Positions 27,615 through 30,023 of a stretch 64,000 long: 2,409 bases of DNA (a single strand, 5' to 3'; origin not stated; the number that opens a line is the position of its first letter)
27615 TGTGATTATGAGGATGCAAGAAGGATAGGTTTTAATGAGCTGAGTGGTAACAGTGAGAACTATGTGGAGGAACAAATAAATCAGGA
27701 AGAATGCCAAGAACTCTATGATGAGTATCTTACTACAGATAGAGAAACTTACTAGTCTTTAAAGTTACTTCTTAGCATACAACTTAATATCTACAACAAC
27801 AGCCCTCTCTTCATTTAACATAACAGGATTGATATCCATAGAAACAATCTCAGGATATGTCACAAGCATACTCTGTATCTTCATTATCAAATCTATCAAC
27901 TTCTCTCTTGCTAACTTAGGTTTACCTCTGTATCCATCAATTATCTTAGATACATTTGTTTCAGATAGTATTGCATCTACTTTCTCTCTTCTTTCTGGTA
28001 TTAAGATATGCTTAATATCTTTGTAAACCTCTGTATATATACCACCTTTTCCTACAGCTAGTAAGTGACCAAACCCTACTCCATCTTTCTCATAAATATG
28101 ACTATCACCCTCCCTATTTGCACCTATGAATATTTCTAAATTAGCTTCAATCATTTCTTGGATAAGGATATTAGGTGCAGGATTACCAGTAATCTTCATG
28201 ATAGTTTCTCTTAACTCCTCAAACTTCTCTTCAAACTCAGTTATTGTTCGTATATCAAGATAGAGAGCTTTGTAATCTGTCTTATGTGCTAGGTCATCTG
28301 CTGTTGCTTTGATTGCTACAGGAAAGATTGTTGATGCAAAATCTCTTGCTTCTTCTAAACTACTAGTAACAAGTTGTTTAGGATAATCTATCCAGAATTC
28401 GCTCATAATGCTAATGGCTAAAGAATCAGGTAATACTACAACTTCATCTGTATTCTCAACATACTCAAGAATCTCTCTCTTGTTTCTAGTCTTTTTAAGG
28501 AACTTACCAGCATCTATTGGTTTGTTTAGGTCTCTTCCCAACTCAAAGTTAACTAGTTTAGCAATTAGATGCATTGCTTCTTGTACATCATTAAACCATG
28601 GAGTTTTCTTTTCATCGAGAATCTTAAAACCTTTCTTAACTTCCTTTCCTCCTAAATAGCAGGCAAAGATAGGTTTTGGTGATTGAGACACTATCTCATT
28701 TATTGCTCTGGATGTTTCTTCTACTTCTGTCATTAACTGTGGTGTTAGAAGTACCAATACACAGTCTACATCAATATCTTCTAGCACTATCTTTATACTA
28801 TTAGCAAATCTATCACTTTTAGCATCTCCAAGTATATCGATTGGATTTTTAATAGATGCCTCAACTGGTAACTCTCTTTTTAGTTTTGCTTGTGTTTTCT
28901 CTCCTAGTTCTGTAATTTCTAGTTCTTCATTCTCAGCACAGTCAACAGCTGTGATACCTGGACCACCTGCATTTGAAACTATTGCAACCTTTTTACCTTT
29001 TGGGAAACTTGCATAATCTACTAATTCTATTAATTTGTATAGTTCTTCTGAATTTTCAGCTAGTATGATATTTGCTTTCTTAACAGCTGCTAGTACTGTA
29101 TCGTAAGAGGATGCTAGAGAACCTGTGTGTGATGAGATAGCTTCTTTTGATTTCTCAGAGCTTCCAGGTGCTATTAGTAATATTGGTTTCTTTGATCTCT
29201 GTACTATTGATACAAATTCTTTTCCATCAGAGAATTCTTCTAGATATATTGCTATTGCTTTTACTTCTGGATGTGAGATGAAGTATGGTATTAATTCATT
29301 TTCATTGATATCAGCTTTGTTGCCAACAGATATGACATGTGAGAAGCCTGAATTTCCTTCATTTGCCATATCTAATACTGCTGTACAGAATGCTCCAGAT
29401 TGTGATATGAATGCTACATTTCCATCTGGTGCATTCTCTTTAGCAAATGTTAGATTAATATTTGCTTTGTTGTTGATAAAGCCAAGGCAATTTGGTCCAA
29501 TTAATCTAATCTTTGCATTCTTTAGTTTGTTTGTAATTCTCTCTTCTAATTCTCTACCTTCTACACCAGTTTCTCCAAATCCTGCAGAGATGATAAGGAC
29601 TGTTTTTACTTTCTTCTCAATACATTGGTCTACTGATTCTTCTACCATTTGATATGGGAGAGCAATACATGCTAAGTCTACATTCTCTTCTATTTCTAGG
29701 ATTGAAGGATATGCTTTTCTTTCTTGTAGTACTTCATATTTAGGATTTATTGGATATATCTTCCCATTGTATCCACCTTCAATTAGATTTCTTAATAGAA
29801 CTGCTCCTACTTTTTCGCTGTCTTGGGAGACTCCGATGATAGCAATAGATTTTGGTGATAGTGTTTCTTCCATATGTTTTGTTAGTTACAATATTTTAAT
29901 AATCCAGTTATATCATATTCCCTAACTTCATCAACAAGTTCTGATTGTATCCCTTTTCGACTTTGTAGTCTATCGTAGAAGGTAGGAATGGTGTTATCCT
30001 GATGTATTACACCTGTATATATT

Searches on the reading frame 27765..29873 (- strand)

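Call 8: search_protein_families(library=pfam, proteins=[window:27765-29873:-], max_evalue=0.001)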
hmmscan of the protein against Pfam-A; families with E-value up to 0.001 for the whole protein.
window:27765-29873:- (702 aa): 5 families
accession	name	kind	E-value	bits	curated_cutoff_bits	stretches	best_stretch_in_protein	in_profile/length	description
PF13607.11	Succ_CoA_lig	-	4.9e-43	146.6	27.4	1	151-284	2-137/138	Succinyl-CoA ligase like flavodoxin domain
PF13549.11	ATP-grasp_5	-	1.3e-39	136.3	27.6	1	481-698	10-219/221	ATP-grasp domain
PF13380.12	CoA_binding_2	-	7.1e-23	81.7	22.8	1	8-134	1-115/116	CoA binding domain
PF02629.25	CoA_binding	-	1.6e-11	45.2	22.3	1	7-98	3-97/97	CoA binding domain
PF19045.5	Ligase_CoA_2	-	3.8e-06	27.4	23.7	1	296-428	1-138/162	Ligase-CoA domain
